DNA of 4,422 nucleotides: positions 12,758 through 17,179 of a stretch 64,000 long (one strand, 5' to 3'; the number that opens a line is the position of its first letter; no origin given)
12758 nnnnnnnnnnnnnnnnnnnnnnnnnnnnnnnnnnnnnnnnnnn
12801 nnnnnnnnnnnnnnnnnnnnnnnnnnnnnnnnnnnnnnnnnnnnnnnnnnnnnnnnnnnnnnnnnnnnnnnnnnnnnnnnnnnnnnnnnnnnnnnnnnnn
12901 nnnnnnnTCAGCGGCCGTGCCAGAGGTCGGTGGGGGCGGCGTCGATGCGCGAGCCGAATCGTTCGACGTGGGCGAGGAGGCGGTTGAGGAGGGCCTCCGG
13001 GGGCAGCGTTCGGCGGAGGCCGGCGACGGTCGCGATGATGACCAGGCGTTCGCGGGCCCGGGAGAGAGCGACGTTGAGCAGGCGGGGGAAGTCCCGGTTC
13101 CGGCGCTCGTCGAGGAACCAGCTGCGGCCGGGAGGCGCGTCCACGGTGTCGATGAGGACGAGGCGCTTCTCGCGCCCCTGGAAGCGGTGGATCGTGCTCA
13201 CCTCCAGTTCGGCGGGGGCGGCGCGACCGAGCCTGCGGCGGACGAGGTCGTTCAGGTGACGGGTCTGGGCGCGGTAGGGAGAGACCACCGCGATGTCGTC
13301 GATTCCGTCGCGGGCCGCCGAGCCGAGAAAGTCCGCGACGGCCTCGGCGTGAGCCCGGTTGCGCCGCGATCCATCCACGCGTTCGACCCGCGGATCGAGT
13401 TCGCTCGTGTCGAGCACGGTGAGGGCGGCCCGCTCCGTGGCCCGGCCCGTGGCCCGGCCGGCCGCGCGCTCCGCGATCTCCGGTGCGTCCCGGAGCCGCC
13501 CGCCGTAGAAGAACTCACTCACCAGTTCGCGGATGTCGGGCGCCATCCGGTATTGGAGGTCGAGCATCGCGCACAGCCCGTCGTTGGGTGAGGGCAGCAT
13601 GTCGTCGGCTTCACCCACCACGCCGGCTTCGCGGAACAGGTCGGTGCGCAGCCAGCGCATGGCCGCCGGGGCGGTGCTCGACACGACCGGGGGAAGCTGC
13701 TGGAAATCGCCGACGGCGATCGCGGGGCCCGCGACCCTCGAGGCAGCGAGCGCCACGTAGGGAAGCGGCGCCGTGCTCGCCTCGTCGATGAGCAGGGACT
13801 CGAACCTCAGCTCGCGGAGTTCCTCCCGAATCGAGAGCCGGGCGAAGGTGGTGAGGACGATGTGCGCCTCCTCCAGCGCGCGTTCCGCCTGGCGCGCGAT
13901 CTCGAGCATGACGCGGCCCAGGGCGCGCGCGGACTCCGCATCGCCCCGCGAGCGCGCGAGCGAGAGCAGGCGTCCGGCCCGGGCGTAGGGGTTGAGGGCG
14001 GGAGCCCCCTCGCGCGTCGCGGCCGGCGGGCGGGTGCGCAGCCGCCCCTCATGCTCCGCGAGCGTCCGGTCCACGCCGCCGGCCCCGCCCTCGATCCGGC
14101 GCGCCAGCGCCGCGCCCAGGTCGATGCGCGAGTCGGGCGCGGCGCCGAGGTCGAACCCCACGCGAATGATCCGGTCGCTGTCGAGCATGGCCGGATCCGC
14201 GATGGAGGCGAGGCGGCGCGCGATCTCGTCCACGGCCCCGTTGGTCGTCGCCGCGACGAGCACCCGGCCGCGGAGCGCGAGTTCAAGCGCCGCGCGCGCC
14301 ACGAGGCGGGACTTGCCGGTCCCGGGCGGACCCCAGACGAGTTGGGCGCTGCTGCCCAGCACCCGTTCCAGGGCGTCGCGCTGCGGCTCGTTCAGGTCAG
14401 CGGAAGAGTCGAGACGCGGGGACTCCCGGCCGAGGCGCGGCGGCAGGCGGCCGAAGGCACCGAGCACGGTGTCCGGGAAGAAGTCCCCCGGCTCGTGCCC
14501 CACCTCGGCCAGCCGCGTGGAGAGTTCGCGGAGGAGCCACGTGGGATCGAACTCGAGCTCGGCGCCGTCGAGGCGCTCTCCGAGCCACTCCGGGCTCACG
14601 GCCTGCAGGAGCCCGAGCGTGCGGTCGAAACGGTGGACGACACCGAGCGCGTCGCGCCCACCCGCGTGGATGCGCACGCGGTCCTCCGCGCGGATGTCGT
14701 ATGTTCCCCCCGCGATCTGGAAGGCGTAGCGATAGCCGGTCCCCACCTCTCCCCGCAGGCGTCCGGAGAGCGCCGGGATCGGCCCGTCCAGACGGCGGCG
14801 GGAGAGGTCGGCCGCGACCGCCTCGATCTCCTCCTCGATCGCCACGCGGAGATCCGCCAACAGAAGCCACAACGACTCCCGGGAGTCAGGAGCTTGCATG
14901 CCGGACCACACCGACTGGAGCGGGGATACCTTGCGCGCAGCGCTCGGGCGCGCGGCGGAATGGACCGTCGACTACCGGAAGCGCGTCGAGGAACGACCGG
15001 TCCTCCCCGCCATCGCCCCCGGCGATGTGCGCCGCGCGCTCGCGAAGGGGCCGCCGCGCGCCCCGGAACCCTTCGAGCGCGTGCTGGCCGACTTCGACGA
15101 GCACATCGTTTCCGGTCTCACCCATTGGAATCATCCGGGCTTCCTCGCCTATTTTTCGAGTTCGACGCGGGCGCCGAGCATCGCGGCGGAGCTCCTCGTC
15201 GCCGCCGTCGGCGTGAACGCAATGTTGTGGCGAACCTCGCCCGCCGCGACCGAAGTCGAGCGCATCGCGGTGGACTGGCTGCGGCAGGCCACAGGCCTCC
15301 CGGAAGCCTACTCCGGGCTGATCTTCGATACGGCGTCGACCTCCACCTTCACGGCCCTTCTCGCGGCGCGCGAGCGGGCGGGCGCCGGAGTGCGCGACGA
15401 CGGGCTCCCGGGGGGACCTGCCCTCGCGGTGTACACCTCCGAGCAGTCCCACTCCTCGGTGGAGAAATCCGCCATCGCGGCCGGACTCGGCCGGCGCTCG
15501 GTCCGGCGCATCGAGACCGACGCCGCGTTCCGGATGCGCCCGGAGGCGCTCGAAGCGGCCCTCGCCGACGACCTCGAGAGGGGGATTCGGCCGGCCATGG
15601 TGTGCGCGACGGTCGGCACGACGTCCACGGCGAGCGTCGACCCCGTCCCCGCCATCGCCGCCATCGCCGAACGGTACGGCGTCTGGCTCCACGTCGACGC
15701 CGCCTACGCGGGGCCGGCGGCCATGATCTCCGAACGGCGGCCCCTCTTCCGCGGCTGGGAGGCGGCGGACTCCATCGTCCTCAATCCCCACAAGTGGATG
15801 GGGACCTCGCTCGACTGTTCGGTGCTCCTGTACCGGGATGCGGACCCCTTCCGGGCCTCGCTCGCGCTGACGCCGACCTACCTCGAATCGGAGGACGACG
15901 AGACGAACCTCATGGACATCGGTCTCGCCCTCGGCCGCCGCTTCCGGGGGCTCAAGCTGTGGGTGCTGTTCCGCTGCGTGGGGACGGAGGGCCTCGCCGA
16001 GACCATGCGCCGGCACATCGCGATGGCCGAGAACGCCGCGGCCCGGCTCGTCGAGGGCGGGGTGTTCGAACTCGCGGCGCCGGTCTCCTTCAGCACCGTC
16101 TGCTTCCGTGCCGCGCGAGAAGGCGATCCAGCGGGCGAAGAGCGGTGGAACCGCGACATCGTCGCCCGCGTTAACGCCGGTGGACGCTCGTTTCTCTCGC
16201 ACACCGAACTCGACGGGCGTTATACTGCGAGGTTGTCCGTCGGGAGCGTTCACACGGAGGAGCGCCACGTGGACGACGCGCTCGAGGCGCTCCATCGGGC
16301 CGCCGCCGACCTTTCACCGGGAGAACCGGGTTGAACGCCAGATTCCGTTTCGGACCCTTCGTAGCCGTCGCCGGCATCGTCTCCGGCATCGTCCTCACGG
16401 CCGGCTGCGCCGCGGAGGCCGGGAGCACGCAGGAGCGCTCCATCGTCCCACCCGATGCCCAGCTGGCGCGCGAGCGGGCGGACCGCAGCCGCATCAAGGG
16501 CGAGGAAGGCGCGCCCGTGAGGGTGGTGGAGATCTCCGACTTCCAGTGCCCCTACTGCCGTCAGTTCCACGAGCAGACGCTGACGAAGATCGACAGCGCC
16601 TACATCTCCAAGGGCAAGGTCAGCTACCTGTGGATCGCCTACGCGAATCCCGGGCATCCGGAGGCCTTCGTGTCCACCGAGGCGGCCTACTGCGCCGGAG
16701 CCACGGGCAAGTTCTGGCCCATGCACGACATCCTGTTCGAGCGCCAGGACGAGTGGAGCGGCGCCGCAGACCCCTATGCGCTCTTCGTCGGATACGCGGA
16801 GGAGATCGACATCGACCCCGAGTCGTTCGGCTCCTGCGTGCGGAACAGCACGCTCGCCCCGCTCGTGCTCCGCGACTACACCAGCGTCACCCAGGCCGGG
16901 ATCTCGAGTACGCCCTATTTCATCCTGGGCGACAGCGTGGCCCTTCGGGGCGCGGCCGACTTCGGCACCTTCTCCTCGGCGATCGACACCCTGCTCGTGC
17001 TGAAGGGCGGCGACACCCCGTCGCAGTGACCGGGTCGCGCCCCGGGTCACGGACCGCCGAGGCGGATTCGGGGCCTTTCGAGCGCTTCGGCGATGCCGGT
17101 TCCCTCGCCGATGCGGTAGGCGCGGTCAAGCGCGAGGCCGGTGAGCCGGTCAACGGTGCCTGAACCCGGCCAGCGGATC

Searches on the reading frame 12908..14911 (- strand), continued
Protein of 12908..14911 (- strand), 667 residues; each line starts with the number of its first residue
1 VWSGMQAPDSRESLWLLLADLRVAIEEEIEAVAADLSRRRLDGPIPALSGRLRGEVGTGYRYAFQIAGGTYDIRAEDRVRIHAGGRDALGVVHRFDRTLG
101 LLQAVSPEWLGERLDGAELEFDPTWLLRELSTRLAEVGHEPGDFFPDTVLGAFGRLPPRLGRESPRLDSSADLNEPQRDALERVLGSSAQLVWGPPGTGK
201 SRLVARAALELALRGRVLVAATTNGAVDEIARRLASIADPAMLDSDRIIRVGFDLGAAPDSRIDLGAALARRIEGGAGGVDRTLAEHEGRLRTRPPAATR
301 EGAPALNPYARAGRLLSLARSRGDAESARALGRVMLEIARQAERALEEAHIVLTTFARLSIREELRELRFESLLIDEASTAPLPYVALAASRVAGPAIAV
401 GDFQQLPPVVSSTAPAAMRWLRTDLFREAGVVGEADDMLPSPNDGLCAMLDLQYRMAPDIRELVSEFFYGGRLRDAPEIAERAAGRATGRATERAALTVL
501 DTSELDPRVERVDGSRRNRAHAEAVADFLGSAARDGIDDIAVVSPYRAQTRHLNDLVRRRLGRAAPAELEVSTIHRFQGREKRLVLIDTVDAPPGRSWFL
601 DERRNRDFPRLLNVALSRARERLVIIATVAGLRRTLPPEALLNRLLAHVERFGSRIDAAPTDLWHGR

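Call 30: find_encoding_contigs(protein=P0091, flank=4000, max_places=1)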
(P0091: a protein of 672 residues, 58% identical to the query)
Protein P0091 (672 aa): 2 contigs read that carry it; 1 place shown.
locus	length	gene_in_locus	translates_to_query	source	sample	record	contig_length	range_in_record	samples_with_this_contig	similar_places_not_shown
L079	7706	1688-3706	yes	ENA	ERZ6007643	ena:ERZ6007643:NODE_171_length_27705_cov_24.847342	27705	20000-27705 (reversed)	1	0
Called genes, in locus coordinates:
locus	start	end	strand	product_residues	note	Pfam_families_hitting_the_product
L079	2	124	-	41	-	?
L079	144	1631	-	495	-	PF00282:Pyridoxal_deC, PF00155:Aminotran_1_2 (weak)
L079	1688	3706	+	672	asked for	PF00270:DEAD (faint), PF00580:UvrD-helicase (faint), PF13086:AAA_11, PF13604:AAA_30 (weak), PF13245:AAA_19, PF13087:AAA_12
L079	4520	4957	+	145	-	PF02580:Tyr_Deacylase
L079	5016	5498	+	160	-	PF18306:LDcluster4, PF03641:Lysine_decarbox (weak)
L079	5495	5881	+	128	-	-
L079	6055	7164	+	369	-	PF00154:RecA_N, PF06745:ATPase (weak), PF08423:Rad51, PF27531:MT3502_N (weak), PF21096:RecA_C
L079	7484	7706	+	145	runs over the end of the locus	PF02631:RecX_HTH2, PF21981:RecX_HTH3 (weak)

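Call 31: find_encoding_contigs(protein=P0102, flank=4000, max_places=1)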
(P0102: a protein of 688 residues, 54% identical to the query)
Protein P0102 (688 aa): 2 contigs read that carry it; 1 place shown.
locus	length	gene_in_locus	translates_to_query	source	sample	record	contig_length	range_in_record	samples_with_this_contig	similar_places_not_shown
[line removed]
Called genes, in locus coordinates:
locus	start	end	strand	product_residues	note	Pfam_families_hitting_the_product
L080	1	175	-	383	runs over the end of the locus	PF05222:AlaDh_PNT_N, PF01262:AlaDh_PNT_C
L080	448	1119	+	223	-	-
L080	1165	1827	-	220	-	PF13462:Thioredoxin_4, PF01323:DSBA (faint)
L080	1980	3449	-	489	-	PF00282:Pyridoxal_deC, PF01212:Beta_elim_lyase (weak)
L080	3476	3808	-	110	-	PF02627:CMD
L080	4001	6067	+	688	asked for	PF04851:ResIII (faint), PF13086:AAA_11, PF13245:AAA_19, PF13604:AAA_30, PF05127:NAT10_TcmA_helicase (faint), PF13087:AAA_12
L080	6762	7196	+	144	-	PF02580:Tyr_Deacylase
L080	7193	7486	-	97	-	-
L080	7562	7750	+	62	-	-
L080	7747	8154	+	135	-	PF13240:Zn_Ribbon_1 (weak)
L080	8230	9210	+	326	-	PF01212:Beta_elim_lyase, PF00155:Aminotran_1_2, PF01053:Cys_Met_Meta_PP (weak)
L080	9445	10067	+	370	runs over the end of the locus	PF00154:RecA_N, PF06745:ATPase (weak), PF08423:Rad51, PF27531:MT3502_N, PF21096:RecA_C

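Call 32: find_encoding_contigs(protein=P0076, flank=4000, max_places=1)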
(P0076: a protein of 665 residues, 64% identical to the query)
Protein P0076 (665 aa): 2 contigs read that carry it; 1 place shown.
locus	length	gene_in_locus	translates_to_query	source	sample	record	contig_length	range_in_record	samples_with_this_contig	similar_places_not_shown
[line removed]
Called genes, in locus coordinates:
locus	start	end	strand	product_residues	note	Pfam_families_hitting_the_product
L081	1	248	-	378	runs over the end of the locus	PF05222:AlaDh_PNT_N, PF01262:AlaDh_PNT_C, PF02826:2-Hacid_dh_C (faint)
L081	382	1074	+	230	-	-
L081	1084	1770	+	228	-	-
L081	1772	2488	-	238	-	PF13462:Thioredoxin_4, PF01323:DSBA (faint)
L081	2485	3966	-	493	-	PF00282:Pyridoxal_deC, PF01212:Beta_elim_lyase (weak)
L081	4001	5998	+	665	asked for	PF00580:UvrD-helicase (faint), PF13086:AAA_11, PF13245:AAA_19, PF13604:AAA_30 (faint), PF13087:AAA_12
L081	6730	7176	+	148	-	PF02580:Tyr_Deacylase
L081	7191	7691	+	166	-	PF18306:LDcluster4, PF03641:Lysine_decarbox (weak)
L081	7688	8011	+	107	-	-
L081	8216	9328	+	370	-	PF00154:RecA_N, PF06745:ATPase (weak), PF08423:Rad51, PF27531:MT3502_N (weak), PF21096:RecA_C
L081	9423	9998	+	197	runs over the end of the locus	PF21982:RecX_HTH1, PF02631:RecX_HTH2, PF21981:RecX_HTH3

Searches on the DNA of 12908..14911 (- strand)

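Call 35: search_rna_families(sources=[L079, L080, L003, L001, L074, L081], threshold=evalue, max_evalue=10)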
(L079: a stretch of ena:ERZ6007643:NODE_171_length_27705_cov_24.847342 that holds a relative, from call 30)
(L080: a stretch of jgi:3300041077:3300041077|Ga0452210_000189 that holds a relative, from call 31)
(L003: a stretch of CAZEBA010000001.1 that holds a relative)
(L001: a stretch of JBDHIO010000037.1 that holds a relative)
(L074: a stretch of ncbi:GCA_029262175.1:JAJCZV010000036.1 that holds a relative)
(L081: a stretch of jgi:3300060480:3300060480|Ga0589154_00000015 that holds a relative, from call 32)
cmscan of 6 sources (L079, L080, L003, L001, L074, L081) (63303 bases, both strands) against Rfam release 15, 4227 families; matches with E-value up to 10: 6.
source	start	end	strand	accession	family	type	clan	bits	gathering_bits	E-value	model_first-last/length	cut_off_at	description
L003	10276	10342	+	RF02564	naRNA4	Gene; sRNA;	-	25.7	59.5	2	1-77/77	no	Nucleoid-associated noncoding RNA 4 (CssrE)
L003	11666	11719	+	RF02466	Ms_AS-8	Gene; sRNA;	-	23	48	2.6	1-74/74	no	Actinobacteria sRNA Ms_AS-8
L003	10525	10569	-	RF02339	GlsR17_miR2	Gene; snRNA; snoRNA; CD-box;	-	20.8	84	5.2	1-63/63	no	Giardia snoRNA GlsR17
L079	4770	4826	-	RF02884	BcKCsr7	Gene; sRNA;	-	20.4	59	8.6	29-88/157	no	Burkholderia sRNA 7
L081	8006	8077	+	RF00646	mir-204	Gene; miRNA;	-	19.5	48.4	4.3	1-89/89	no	mir-204 microRNA precursor family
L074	1579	1766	-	RF02880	MH_s15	Gene; sRNA;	-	17.3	123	4.7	1-277/277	no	Mesorhizobail RNA 15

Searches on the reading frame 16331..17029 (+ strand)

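Call 90: search_protein_families(library=pfam, proteins=[window:16331-17029:+], max_evalue=0.00001)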
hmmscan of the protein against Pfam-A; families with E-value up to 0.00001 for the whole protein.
window:16331-17029:+ (232 aa): 2 families
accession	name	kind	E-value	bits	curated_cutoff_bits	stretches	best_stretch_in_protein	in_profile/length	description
PF13462.12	Thioredoxin_4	-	1.4e-26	94.1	23.2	1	53-219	5-164/165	Thioredoxin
PF01323.26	DSBA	-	9.8e-07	29.2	25.6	0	65-91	2-27/191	DSBA-like thioredoxin domain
